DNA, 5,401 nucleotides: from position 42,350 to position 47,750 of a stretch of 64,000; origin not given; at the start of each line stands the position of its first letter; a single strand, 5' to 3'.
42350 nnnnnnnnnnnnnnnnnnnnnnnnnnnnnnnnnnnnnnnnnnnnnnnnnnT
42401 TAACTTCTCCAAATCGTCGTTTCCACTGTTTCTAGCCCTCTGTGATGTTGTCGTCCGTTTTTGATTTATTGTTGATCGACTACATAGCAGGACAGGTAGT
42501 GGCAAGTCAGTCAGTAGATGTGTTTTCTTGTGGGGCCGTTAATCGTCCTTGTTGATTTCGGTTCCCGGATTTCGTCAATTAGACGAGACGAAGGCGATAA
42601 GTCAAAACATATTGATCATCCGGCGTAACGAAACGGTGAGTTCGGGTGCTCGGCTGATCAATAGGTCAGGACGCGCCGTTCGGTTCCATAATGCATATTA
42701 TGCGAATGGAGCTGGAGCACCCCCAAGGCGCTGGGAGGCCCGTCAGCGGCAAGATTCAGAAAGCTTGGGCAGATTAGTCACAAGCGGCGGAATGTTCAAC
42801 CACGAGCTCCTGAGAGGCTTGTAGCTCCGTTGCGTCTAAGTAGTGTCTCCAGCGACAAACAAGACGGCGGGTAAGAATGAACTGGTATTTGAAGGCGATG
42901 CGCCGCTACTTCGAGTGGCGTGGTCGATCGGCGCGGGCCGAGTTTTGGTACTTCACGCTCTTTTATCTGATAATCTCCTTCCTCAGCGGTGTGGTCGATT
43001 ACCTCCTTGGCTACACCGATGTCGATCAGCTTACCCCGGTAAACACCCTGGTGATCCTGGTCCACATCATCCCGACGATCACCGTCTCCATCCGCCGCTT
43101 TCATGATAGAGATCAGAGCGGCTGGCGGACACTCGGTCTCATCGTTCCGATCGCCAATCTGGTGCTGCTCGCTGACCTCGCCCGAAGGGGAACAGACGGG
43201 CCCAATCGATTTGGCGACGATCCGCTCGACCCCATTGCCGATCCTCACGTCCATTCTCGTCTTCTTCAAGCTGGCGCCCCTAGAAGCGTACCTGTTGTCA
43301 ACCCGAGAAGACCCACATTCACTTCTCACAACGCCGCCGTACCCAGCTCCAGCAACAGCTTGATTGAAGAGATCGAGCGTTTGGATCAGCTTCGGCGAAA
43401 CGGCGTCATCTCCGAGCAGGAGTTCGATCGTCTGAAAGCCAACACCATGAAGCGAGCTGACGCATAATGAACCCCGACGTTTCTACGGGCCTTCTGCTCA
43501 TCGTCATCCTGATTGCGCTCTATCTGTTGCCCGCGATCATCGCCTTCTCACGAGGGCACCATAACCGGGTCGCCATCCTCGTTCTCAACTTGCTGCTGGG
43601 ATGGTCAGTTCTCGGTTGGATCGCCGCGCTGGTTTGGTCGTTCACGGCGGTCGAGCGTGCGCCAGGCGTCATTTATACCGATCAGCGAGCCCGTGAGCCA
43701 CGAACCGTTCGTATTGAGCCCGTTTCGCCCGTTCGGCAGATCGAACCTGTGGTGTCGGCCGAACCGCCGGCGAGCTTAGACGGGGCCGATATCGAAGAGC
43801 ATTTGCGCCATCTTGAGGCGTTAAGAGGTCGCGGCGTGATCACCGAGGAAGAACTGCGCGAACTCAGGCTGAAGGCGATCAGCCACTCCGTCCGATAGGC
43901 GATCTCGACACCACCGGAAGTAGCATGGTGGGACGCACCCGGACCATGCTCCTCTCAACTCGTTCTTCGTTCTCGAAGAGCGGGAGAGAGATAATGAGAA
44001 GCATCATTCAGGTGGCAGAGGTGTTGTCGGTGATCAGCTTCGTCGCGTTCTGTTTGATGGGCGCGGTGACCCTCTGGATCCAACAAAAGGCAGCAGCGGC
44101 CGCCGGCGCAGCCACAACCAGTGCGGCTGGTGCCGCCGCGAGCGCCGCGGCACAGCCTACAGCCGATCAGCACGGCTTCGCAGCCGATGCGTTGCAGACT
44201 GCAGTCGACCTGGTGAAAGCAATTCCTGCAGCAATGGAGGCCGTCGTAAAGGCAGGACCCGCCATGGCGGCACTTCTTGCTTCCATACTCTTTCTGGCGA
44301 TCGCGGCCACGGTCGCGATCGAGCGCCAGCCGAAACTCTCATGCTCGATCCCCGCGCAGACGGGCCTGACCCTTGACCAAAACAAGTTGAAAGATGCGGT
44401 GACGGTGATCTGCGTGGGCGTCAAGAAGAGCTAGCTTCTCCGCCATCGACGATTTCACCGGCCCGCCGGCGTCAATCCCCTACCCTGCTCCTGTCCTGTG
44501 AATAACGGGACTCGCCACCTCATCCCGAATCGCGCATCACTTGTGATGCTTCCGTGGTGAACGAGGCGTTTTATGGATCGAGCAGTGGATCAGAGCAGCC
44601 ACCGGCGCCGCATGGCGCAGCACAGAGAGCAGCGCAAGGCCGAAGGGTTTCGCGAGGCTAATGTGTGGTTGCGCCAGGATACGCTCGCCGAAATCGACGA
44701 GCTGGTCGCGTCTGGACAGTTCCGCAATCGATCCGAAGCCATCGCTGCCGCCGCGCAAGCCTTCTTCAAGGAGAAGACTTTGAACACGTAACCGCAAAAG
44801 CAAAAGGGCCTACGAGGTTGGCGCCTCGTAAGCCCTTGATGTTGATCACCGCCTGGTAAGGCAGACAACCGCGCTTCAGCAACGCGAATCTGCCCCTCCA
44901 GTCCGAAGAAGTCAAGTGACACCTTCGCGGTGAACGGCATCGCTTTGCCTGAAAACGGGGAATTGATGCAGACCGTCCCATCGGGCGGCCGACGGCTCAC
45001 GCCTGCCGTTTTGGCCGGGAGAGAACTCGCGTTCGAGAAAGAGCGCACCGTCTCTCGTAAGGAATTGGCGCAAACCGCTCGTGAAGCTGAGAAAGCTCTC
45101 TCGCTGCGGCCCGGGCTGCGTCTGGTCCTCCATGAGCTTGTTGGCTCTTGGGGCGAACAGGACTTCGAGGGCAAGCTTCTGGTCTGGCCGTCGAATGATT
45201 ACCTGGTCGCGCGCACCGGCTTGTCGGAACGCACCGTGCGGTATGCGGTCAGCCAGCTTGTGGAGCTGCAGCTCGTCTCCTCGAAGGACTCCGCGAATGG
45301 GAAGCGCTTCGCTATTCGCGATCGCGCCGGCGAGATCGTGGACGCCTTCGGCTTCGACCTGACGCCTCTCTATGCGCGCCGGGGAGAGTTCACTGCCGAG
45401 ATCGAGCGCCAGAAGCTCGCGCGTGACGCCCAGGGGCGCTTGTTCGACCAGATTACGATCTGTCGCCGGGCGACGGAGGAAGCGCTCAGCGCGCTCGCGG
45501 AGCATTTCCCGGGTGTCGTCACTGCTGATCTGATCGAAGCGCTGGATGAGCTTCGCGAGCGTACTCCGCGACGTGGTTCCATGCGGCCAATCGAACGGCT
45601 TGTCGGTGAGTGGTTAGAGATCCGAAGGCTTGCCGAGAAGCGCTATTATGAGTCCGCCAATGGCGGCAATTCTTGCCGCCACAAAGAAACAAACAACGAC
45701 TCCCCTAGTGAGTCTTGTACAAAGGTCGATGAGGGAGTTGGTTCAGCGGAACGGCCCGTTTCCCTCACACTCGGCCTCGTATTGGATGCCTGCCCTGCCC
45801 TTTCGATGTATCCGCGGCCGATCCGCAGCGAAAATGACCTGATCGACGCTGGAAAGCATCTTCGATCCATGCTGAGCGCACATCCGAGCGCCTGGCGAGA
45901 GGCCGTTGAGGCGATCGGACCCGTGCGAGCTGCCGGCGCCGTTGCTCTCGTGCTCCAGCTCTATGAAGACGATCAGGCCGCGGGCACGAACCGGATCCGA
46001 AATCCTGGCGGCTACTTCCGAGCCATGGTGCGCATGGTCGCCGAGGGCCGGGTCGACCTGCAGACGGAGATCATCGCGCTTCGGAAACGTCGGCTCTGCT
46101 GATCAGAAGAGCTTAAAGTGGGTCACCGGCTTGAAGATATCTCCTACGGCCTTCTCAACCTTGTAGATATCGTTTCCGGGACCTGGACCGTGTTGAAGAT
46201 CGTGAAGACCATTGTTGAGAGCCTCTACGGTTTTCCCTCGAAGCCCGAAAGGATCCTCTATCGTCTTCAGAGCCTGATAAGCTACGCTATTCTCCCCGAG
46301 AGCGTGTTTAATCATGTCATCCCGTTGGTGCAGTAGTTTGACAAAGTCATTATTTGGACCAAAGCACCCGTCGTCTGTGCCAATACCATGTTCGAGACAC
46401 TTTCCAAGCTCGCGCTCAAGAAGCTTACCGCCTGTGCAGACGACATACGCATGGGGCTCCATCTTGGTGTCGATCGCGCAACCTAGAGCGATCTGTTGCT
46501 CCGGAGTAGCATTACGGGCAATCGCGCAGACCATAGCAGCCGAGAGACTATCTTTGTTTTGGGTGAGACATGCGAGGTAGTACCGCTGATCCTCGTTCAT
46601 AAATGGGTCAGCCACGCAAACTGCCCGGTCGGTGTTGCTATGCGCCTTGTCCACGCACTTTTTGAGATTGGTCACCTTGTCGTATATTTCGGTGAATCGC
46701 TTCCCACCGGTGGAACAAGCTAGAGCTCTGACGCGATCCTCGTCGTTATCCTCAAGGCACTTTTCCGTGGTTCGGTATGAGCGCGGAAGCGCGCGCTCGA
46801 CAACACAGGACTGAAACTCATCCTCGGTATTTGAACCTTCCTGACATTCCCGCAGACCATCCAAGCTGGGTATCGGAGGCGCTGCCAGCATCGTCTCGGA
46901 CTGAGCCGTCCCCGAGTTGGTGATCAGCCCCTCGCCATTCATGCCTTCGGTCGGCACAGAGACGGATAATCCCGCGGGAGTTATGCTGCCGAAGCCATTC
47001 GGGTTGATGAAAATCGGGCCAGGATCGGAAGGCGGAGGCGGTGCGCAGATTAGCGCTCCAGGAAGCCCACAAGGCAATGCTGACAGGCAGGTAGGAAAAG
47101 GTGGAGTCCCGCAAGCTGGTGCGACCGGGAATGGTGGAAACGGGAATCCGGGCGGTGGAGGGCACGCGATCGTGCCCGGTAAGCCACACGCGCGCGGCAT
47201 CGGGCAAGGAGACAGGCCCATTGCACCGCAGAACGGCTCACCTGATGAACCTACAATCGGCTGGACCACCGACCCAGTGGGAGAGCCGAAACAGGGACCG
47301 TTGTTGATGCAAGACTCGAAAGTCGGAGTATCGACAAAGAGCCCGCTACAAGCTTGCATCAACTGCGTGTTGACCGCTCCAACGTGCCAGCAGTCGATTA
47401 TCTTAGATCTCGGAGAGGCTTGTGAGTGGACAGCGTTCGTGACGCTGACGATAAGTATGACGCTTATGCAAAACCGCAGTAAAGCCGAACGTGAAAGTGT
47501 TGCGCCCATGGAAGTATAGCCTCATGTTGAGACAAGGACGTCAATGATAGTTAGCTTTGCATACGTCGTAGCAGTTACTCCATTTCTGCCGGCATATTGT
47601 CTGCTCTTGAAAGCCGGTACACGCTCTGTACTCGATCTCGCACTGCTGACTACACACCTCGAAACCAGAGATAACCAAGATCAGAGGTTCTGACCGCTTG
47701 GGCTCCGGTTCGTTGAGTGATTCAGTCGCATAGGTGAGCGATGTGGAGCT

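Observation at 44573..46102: A repABC-type RepC replication initiator plus an RHH protein in a plus-strand island of a lytic-looking T4-like phage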

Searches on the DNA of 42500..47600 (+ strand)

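Call 6: search_dna_similar(query=window:42500-47600:+, collection=phages, mode=near)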
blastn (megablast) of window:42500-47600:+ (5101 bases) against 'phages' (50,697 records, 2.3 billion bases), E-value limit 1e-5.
No match.

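Call 9: search_dna_similar(query=window:42500-47600:+, collection=plasmids, mode=near)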
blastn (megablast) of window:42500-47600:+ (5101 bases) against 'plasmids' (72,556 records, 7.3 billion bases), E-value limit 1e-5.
No match.

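Call 23: search_rna_families(source=window, start=44300, end=46300, threshold=evalue, max_evalue=10, show_alignments=3)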
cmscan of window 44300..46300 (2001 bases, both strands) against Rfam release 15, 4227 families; matches with E-value up to 10: 6.
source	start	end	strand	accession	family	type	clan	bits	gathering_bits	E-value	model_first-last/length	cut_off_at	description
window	44794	44839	-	RF00489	ctRNA_p42d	Gene; antisense;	-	21.6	50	0.14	1-46/46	no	ctRNA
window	45280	45310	+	RF02470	Ms_IGR-8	Gene; sRNA;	-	13.6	44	9.8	1-63/63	no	Mycobacterium sRNA Ms_IGR-8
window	44585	44704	+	RF00222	IRES_Bag1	Cis-reg; IRES;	-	12.6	37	4.2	1-370/370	no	Bag-1 internal ribosome entry site (IRES)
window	45886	45948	+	RF03018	RT-15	Gene; sRNA;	-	12.6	82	5.1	1-192/192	no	RT-15 RNA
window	44947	45149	-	RF01877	MIAT_exon5_3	Gene; lncRNA;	-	11.3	90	0.64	1-382/382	no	Myocardial infarction associated transcript exon 5 conserved region 3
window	45994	46054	+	RF01294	snoU89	Gene; snRNA; snoRNA; HACA-box;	CL00082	9.8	44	5.8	81-137/270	no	Small nucleolar RNA U89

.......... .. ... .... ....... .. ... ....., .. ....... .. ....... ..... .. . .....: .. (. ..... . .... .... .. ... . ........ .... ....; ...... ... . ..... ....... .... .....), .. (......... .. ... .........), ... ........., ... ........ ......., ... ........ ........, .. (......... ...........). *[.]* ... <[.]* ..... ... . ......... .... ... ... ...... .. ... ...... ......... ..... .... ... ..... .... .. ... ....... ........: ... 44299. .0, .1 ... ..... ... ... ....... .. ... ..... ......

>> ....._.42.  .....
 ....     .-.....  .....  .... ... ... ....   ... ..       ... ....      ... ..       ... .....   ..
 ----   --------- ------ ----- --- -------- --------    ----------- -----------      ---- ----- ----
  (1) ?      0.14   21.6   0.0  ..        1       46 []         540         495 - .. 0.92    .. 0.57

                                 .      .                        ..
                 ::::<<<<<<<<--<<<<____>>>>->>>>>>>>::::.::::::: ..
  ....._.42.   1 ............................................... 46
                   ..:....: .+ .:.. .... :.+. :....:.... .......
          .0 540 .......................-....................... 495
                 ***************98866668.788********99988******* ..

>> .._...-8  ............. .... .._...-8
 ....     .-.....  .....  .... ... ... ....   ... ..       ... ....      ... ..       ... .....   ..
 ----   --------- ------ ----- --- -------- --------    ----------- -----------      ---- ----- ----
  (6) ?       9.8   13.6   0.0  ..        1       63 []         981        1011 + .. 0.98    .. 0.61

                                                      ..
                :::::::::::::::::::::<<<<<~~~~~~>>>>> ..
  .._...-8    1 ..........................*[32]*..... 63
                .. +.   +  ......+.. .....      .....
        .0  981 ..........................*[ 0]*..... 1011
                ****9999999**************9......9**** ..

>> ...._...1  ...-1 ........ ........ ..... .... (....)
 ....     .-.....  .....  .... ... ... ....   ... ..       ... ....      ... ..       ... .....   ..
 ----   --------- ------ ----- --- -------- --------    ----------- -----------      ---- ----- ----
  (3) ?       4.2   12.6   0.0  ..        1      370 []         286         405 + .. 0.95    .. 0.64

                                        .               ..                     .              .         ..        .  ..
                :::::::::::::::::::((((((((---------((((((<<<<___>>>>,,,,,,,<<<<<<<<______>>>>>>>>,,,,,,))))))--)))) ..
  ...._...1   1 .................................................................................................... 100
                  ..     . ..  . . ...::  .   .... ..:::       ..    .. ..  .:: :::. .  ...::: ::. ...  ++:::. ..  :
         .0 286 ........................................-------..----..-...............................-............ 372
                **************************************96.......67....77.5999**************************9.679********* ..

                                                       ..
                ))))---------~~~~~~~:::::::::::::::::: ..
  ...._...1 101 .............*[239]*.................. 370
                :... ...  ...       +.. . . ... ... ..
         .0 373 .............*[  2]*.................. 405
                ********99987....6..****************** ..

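Call 42: search_rna_families(sources=[L004, L005, L010, L011, L012, L013, L014, L015, L016], threshold=evalue, max_evalue=10, show_alignments=6)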
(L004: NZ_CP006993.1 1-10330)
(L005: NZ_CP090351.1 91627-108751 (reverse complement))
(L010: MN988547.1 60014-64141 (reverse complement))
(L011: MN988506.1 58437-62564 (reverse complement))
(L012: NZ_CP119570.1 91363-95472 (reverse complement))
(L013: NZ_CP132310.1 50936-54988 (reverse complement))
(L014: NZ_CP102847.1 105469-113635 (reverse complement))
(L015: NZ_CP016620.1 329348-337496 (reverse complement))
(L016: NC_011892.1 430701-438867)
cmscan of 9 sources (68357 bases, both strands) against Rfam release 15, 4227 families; matches with E-value up to 10: 12.
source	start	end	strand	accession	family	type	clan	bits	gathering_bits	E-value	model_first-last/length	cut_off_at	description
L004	2593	2664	-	RF00005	tRNA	Gene; tRNA;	CL00001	67.9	29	1.2e-12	1-71/71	no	tRNA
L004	2675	2746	-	RF00005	tRNA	Gene; tRNA;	CL00001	63.6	29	1.9e-11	1-71/71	no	tRNA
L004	1058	1204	-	RF02354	BjrC80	Gene; sRNA;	-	31.2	80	0.048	1-162/162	no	Bradyrhizobiaceae sRNA BjrC80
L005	7833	7922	-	RF02344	ar14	Gene; sRNA;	-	27.9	58.8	0.32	1-123/123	no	Alphaproteobacterial ar14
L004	185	234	-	RF00454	p27_CRE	Cis-reg;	-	24.7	42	1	1-59/59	no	p27 cis-regulatory element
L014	1068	1135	+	RF03973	mir-5615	Gene; miRNA;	-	24.7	82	1.9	1-61/61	no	mir-5615 microRNA precursor family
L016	3371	3463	-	RF02273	FsrA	Gene;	-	22.5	80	2.9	1-83/83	no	FsrA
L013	3781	3835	+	RF02507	Atu_Ti3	Gene; sRNA;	-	22.4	50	2.7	1-89/89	no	Rhizobiales sRNA Atu_Ti3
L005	6164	6256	+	RF02038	SPRY4-IT1_1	Gene; lncRNA;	-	21.2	50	9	1-91/91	no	SPRY4-IT1 conserved region 1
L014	6306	6439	-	RF00613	SNORD94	Gene; snRNA; snoRNA; CD-box;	-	20.8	60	1.8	1-137/137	no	Small nucleolar RNA SNORD94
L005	14549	14606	+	RF01138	sR23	Gene; snRNA; snoRNA; CD-box;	-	20.2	45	1.1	1-54/54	no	Small nucleolar RNA sR23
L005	11892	11951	-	RF01276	sR53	Gene; snRNA; snoRNA; CD-box;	-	18.7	49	6.7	1-60/60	no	Small nucleolar RNA sR53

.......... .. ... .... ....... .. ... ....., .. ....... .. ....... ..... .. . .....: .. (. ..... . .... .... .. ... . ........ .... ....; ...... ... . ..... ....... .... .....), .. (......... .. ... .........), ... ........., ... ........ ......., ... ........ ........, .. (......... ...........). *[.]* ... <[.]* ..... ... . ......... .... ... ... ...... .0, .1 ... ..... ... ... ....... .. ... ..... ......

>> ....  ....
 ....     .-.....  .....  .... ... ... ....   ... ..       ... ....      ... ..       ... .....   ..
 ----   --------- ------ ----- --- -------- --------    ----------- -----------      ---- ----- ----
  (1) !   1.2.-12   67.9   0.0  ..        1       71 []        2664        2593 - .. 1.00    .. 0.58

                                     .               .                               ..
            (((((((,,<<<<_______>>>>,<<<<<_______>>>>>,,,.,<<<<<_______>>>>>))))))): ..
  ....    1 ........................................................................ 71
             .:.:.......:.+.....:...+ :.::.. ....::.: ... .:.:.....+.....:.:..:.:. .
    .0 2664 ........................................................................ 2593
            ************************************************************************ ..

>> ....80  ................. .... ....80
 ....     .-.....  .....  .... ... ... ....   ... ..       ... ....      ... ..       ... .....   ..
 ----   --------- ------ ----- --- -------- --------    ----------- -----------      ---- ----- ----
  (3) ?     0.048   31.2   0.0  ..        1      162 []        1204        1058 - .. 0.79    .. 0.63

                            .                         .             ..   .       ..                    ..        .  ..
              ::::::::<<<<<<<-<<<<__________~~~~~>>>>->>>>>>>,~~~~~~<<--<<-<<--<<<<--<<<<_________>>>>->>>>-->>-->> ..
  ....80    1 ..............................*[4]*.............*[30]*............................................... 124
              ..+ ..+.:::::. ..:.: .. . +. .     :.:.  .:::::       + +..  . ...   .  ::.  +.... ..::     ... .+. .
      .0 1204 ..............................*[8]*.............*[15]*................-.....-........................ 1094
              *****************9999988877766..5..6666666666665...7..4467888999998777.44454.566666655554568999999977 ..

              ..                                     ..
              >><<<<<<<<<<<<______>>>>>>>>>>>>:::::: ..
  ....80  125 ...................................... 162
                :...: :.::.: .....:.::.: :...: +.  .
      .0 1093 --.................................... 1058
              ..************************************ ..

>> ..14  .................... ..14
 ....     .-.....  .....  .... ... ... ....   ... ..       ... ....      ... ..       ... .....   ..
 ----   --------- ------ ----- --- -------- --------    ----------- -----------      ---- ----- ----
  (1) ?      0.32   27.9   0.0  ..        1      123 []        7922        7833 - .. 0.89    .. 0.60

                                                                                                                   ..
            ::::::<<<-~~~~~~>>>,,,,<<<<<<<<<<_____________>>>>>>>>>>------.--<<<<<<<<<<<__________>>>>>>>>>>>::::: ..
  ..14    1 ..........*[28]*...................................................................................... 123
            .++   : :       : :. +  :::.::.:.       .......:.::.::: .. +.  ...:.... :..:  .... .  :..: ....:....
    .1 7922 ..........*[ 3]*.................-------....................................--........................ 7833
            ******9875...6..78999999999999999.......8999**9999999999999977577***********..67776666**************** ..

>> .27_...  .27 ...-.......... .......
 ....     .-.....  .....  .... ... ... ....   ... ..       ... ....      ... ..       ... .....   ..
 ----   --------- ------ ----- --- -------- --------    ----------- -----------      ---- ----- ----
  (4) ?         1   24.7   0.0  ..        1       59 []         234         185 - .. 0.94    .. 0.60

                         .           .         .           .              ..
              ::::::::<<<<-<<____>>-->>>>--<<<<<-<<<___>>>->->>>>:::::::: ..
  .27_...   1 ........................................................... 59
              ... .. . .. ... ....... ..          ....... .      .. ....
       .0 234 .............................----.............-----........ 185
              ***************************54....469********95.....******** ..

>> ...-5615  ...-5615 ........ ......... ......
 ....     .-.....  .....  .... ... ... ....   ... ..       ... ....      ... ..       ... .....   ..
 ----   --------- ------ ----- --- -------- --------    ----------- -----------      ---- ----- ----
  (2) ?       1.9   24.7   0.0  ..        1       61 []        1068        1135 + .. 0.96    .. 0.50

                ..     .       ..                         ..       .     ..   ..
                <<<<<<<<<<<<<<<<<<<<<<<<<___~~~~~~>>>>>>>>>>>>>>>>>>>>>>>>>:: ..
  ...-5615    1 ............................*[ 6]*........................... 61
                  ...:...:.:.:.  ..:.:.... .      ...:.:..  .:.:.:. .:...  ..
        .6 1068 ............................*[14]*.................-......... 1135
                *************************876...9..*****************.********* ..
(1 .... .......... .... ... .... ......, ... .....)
